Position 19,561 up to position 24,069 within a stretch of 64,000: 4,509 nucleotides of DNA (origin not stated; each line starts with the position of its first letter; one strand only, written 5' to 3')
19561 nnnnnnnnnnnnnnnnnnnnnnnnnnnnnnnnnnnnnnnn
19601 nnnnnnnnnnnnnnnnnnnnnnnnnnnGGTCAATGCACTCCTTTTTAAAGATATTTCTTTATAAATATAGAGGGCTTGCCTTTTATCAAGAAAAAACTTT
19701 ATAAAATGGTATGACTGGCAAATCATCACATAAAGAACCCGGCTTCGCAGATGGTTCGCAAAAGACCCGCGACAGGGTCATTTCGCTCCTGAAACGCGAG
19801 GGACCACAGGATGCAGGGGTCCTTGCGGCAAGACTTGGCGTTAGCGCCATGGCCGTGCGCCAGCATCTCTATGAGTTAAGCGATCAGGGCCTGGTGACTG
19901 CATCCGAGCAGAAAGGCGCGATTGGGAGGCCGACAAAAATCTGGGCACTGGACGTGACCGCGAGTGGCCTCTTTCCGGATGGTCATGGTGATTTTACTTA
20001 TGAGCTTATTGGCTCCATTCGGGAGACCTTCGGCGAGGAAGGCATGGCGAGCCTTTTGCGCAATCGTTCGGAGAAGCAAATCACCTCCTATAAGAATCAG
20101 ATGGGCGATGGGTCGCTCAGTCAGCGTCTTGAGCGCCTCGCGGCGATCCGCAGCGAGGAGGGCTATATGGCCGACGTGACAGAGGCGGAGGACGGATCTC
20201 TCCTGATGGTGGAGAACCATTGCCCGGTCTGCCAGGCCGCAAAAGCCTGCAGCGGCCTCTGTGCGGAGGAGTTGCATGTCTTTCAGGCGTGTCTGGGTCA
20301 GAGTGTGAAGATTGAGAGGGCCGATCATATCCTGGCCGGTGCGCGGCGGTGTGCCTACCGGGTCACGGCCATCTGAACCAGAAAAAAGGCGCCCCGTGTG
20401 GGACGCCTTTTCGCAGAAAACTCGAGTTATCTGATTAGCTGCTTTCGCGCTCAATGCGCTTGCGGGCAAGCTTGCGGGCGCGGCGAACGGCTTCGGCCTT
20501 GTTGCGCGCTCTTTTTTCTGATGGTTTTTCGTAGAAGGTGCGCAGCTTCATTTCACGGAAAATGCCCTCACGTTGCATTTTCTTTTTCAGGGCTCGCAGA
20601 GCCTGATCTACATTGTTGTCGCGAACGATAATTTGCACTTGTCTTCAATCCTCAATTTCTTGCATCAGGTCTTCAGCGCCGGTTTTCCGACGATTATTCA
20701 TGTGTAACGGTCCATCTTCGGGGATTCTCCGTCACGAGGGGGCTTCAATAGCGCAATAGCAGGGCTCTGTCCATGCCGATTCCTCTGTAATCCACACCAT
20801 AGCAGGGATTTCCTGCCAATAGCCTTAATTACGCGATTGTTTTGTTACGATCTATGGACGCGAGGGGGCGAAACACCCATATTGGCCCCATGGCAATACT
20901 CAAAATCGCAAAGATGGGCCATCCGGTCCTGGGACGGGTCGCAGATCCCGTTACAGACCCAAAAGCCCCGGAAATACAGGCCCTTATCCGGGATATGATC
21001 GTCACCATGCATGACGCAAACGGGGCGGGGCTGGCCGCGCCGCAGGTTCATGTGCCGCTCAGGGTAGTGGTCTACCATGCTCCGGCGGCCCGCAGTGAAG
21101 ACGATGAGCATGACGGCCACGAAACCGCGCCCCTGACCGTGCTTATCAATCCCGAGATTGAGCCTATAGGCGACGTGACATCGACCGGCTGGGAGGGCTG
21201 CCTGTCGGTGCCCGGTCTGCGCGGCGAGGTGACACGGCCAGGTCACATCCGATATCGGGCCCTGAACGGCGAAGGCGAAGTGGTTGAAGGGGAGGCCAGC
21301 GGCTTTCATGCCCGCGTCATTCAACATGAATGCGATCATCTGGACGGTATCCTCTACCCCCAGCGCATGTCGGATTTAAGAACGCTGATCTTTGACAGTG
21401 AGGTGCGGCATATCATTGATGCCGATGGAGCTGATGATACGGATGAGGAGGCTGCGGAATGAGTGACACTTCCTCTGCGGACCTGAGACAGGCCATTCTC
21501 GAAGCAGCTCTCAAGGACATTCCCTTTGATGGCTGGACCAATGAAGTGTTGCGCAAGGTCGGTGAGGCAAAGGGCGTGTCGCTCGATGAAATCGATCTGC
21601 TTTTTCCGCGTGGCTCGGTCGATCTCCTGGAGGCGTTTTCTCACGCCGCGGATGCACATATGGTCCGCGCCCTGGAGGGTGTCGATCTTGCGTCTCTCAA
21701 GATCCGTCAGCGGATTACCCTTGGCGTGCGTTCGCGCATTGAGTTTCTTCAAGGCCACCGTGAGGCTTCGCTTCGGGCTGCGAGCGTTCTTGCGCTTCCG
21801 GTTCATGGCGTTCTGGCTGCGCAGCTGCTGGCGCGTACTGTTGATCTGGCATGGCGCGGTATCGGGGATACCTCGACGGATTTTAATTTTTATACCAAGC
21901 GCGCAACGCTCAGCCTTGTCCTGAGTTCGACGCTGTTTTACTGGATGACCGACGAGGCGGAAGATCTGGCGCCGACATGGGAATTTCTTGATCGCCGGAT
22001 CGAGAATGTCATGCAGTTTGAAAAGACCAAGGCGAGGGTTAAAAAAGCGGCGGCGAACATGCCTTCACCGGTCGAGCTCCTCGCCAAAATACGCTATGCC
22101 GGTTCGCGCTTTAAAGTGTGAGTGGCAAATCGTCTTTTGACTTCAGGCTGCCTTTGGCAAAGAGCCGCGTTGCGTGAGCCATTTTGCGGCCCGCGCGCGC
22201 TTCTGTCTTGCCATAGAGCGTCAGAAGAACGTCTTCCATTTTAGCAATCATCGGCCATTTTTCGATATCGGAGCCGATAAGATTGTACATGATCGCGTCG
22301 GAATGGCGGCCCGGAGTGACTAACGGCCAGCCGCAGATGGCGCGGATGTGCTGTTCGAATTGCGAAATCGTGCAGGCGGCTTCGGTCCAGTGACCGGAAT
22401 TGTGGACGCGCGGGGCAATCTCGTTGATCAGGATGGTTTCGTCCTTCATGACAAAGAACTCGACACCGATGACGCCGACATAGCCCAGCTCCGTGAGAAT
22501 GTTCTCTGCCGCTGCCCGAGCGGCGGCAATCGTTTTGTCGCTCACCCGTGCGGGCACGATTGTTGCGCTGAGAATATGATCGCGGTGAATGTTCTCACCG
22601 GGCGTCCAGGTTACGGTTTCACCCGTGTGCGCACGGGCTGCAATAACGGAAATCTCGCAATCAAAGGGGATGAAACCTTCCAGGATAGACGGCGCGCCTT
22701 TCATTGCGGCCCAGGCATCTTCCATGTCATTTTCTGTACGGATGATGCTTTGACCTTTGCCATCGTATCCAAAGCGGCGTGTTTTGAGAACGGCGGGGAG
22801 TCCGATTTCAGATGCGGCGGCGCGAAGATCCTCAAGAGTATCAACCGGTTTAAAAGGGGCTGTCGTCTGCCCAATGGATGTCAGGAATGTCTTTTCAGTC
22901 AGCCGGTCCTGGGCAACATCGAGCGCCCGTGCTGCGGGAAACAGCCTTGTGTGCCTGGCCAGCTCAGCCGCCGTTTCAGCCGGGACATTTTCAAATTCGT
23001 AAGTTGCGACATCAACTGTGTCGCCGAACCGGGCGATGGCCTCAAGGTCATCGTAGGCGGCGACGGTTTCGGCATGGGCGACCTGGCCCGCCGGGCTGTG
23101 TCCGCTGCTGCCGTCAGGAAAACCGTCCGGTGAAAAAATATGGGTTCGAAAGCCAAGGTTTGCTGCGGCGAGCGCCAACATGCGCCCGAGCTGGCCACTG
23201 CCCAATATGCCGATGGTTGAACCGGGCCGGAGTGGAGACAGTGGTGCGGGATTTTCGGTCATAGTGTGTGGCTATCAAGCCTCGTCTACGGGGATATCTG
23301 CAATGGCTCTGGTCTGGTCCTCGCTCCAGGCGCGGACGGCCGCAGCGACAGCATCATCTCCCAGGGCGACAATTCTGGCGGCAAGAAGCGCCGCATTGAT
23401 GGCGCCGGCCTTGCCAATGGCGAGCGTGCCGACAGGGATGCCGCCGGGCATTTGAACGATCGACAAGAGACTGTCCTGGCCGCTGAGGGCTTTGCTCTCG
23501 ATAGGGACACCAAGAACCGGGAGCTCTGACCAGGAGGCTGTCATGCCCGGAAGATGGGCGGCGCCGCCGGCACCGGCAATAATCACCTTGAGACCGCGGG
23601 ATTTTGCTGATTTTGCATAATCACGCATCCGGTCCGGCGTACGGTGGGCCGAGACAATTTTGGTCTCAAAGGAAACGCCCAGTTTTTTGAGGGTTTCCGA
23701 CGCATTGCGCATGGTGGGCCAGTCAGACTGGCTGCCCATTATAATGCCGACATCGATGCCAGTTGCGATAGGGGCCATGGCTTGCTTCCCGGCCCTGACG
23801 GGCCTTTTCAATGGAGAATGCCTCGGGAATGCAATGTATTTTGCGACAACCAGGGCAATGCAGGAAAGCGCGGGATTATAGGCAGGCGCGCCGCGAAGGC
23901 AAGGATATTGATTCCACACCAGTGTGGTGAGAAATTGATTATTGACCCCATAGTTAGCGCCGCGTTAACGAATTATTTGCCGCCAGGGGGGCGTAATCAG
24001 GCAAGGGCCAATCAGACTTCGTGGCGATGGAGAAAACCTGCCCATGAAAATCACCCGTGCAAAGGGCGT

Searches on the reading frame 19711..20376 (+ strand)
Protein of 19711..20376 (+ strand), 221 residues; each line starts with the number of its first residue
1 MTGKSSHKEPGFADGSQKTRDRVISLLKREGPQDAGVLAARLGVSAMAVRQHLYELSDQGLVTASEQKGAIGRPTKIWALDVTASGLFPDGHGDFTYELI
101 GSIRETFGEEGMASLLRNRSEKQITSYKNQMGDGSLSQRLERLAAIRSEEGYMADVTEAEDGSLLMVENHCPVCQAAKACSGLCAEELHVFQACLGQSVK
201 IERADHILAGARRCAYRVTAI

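Call 5: search_protein_families(library=pfam, proteins=[window:19711-20376:+], max_evalue=0.01)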
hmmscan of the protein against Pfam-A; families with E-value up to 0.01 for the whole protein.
window:19711-20376:+ (221 aa): 9 families
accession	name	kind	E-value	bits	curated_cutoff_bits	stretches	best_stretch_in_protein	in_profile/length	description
PF01022.26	HTH_5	-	7.1e-06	26.2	22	1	18-63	2-46/47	Bacterial regulatory protein, arsR family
PF12840.13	HTH_20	-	1.1e-05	25.7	27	1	17-63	3-49/51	Helix-turn-helix domain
PF00392.27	GntR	-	0.00013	22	27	1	38-70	30-62/64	Bacterial regulatory proteins, gntR family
PF08279.18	HTH_11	-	0.001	19.4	25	1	23-69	5-53/55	HTH domain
PF12802.13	MarR_2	-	0.0017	18.9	27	1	22-64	9-52/61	MarR family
PF01325.25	Fe_dep_repress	-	0.0019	18.8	26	1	37-70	27-60/60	Iron dependent repressor, N-terminal DNA binding domain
PF21476.4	PF0610-like_N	-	0.0027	18.3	33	1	19-54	2-36/50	PF0610-like, N-terminal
PF13412.12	HTH_24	-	0.0028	17.6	21.9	1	22-63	7-48/48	Winged helix-turn-helix DNA-binding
PF08220.18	HTH_DeoR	-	0.0032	17.6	21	1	23-63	5-45/57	DeoR-like helix-turn-helix domain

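Call 6: search_protein_families(library=ncbifam, proteins=[window:19711-20376:+], max_evalue=0.01)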
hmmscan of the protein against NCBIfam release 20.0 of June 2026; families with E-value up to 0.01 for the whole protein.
window:19711-20376:+ (221 aa): 9 families
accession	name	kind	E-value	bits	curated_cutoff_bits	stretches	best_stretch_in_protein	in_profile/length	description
TIGR02702.1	SufR_cyano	equivalog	1.9e-38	132.2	178.8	1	19-217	2-207/208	iron-sulfur cluster biosynthesis transcriptional regulator SufR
NF033788.1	HTH_metalloreg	subfamily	3e-07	30.1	55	1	16-66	9-59/77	metalloregulator ArsR/SmtB family transcription factor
TIGR01884.1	cas_HTH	subfamily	9.8e-05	21.8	60.2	1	19-76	143-200/202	CRISPR-associated CARF protein Csa3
NF033789.1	repress_SdpR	subfamily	9.9e-05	22.2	100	1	16-70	6-59/79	autorepressor SdpR family transcription factor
NF040939.2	trans_reg_lrs14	equivalog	0.0024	17.9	90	1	24-79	28-84/103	Lrs14 family HTH-type transcriptional regulator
NF047906.1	CdPbTransRegCmtR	equivalog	0.0034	17.3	150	0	18-67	21-69/104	Cd(II)/Pb(II)-sensing metalloregulatory transcriptional regulator CmtR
NF007316.0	PRK09802.1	equivalog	0.0039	16.4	351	1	15-64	14-63/269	DeoR family transcriptional regulator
NF053602.1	Phr_regulator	exception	0.0049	16.5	320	1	18-79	12-72/191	heat shock transcription regulator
NF041397.1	TranRegGlpR_Halo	equivalog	0.0098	15.5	300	0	18-65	5-52/253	HTH-type transcriptional regulator GlpR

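Call 100: find_homologous_proteins(query=window:19711-20373:+, max_evalue=0.00001)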
Query window:19711-20373:+ (221 aa): 2187 proteins with E <= 0.00001 among 3295 candidates; the best 120 are listed.
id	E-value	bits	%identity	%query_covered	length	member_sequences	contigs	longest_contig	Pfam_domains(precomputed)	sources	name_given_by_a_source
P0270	1.5e-140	484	100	100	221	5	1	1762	PF12840.14,PF01022.27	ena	-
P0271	4.8e-110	384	80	99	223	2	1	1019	PF01022.27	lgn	-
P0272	1.9e-109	382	79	99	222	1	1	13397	PF01022.27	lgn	-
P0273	1.1e-106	373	78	99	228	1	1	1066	PF12840.14,PF01022.27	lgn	-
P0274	2.1e-106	372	77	100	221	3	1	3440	PF01022.27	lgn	-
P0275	7.2e-105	367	77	99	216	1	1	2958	PF12840.14,PF01022.27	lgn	-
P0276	1.9e-104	366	75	99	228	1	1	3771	PF01022.27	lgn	-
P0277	4.6e-104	365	75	100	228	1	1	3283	PF01022.27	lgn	-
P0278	5.4e-103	361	75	100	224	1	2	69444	-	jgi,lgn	jgi:predicted ArsR family transcriptional regulator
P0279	4.3e-93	329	71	93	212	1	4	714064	-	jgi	jgi:predicted ArsR family transcriptional regulator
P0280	1.7e-91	324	70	93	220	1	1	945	-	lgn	-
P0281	4.3e-89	316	70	92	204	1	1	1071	-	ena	-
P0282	1.6e-86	307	67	91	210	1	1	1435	PF01022.27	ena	-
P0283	5.6e-86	306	67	91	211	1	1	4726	-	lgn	-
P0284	3.1e-84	300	66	92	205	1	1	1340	PF01022.27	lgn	-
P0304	3.0e-68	248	56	95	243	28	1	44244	-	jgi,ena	-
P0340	3.8e-67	244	56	92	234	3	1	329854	-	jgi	jgi:predicted ArsR family transcriptional regulator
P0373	6.1e-66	240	53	92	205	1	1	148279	PF01022.27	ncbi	-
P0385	1.1e-65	239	55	96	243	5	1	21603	-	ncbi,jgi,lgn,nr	ncbi:MAG TPA: metalloregulator ArsR/SmtB family transcription factor [Thermoanaerobaculia bacterium]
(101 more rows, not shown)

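Call 101: find_encoding_contigs(protein=P0385, flank=4000, max_places=1)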
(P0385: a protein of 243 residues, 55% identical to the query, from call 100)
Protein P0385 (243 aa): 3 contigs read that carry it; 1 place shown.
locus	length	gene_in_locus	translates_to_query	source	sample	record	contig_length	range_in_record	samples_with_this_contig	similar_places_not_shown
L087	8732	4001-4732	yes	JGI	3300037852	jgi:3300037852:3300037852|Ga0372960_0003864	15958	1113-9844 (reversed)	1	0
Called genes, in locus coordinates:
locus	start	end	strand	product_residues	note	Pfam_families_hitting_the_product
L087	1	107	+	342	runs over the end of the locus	PF06029:AlkA_N, PF00730:HhH-GPD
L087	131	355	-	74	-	-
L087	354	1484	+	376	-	-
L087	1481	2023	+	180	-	PF01252:Peptidase_A8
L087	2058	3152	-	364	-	PF02547:Queuosine_synth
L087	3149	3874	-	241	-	PF00106:adh_short, PF08659:KR, PF13561:adh_short_C2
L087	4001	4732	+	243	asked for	-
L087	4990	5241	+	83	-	-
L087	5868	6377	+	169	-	-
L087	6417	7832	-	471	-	PF00324:AA_permease, PF13520:AA_permease_2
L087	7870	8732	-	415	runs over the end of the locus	PF00083:Sugar_tr, PF07690:MFS_1, PF00083:Sugar_tr, PF07690:MFS_1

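Call 102: find_encoding_contigs(protein=P0373, flank=4000, max_places=1)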
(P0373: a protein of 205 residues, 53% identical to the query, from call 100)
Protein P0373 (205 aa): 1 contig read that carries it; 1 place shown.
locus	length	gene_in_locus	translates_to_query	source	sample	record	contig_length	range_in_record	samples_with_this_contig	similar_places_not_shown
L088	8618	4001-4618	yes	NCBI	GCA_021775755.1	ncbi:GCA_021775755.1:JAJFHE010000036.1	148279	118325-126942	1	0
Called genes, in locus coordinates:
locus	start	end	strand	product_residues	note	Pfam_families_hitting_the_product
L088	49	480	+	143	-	PF00903:Glyoxalase, PF13669:Glyoxalase_4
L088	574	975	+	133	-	PF06249:EutQ, PF07883:Cupin_2 (weak)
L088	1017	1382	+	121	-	-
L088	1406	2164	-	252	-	PF00106:adh_short, PF08659:KR (faint), PF01370:Epimerase (weak), PF13561:adh_short_C2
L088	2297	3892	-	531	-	PF00355:Rieske, PF13806:Rieske_2, PF22543:Rieske_4 (weak)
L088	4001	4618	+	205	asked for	PF01022:HTH_5 (weak)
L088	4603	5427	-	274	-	PF01261:AP_endonuc_2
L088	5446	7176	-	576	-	PF02538:Hydantoinase_B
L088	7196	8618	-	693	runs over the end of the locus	PF05378:Hydant_A_N, PF01968:Hydantoinase_A, PF19278:Hydant_A_C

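Call 103: find_encoding_contigs(protein=P0340, flank=4000, max_places=1)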
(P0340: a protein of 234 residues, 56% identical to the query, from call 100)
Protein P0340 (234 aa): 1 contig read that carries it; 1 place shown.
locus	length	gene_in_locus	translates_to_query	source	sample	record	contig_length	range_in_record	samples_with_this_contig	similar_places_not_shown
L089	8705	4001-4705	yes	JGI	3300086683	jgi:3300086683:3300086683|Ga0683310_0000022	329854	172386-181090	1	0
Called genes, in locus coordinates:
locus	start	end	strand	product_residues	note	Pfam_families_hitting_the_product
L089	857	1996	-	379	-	PF13472:Lipase_GDSL_2, PF16822:ALGX (weak)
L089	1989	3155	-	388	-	PF02547:Queuosine_synth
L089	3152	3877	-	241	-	PF00106:adh_short, PF01370:Epimerase (faint), PF08659:KR, PF13561:adh_short_C2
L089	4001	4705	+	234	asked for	-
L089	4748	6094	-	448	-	PF00324:AA_permease, PF13520:AA_permease_2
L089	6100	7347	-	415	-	PF07690:MFS_1, PF00083:Sugar_tr, PF07690:MFS_1, PF00083:Sugar_tr (weak)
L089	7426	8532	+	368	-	PF00188:CAP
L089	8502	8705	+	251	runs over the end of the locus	-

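Call 104: find_encoding_contigs(protein=P0304, flank=4000, max_places=1)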
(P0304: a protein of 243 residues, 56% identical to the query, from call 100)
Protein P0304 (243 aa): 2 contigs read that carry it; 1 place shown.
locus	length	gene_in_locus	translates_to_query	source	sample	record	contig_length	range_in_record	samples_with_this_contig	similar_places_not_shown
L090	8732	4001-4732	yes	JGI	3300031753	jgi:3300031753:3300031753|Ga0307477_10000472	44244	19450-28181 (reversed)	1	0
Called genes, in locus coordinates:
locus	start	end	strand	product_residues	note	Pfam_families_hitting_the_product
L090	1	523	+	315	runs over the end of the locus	PF06029:AlkA_N, PF00730:HhH-GPD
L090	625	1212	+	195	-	PF01252:Peptidase_A8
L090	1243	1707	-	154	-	PF00959:Phage_lysozyme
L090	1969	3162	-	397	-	PF02547:Queuosine_synth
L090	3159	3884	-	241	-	PF00106:adh_short, PF08659:KR, PF13561:adh_short_C2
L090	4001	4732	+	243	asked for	-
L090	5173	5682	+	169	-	-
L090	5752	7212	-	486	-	PF00324:AA_permease, PF13520:AA_permease_2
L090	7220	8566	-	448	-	PF07690:MFS_1, PF00083:Sugar_tr, PF07690:MFS_1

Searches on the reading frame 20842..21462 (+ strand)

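Call 5: search_protein_families(library=pfam, proteins=[window:20842-21462:+], max_evalue=0.01)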
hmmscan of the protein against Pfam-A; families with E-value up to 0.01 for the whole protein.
window:20842-21462:+ (206 aa): 1 family
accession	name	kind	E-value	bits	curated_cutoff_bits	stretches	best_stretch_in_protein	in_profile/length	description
PF01327.26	Pep_deformylase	-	5e-51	172.8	22.8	1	19-179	1-153/156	Polypeptide deformylase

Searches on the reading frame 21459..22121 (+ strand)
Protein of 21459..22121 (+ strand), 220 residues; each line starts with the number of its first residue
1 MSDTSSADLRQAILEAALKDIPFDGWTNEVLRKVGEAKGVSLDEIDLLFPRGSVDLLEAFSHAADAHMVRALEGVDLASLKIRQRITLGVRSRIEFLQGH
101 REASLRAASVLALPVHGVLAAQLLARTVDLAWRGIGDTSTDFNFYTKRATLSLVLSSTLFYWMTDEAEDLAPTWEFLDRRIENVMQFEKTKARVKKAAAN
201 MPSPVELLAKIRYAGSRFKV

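Call 5: search_protein_families(library=pfam, proteins=[window:21459-22121:+], max_evalue=0.01)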
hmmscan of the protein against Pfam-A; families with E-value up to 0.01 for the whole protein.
window:21459-22121:+ (220 aa): 1 family
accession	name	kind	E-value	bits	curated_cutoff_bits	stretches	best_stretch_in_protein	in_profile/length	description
PF08511.16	COQ9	-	4.3e-26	90.8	20.5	1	120-188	4-72/72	COQ9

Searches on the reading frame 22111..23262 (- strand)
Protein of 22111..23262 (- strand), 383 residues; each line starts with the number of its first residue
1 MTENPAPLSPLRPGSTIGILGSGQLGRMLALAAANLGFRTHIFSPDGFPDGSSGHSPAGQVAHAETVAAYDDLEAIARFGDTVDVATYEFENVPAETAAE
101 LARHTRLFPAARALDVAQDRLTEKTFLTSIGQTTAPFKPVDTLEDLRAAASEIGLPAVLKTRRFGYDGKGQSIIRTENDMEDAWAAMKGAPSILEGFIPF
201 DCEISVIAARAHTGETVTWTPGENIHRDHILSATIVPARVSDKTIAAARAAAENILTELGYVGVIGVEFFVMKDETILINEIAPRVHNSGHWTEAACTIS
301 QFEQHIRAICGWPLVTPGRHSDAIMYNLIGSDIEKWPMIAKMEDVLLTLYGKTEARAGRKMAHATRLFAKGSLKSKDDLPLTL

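Call 5: search_protein_families(library=pfam, proteins=[window:22111-23262:-], max_evalue=0.01)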
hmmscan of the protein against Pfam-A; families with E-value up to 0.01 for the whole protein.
window:22111-23262:- (383 aa): 7 families
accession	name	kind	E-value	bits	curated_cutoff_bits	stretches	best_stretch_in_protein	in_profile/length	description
PF02222.28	ATP-grasp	-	2.8e-59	200.2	27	1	126-302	2-179/179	ATP-grasp domain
PF22660.2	RS_preATP-grasp-like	-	3.3e-30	104.8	27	1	16-118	3-98/98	Ribonucleotide synthetase preATP-grasp domain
PF17769.7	PurK_C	-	2.1e-11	43.8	22.6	1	323-367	1-46/56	Phosphoribosylaminoimidazole carboxylase C-terminal domain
PF02786.22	CPSase_L_D2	-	1.1e-10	41.8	19.8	1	119-311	1-205/211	Carbamoyl-phosphate synthase L chain, ATP binding domain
PF00291.31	PALP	-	0.00025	20.9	35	1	13-104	54-124/295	Pyridoxal-phosphate dependent enzyme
PF02655.19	ATP-grasp_3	-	0.0015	19.1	23.2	1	156-287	33-158/160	ATP-grasp domain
PF07478.18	Dala_Dala_lig_C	-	0.0022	17.9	24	1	232-283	122-173/204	D-ala D-ala ligase C-terminus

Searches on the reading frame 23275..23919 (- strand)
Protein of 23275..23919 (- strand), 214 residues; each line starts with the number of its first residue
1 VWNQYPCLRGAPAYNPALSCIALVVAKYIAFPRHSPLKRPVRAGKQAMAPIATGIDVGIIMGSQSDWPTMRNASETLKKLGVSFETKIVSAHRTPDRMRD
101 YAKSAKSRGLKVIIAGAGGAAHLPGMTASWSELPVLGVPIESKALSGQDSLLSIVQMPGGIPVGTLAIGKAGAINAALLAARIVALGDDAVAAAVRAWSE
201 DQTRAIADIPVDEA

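Call 33: search_protein_families(library=pfam, proteins=[window:23275-23919:-], max_evalue=0.00001)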
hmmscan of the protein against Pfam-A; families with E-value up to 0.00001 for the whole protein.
window:23275-23919:- (214 aa): 1 family
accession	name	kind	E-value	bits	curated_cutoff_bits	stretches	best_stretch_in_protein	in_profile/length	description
PF00731.26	AIRC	-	2.3e-62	209.4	30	1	57-203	2-146/148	AIR carboxylase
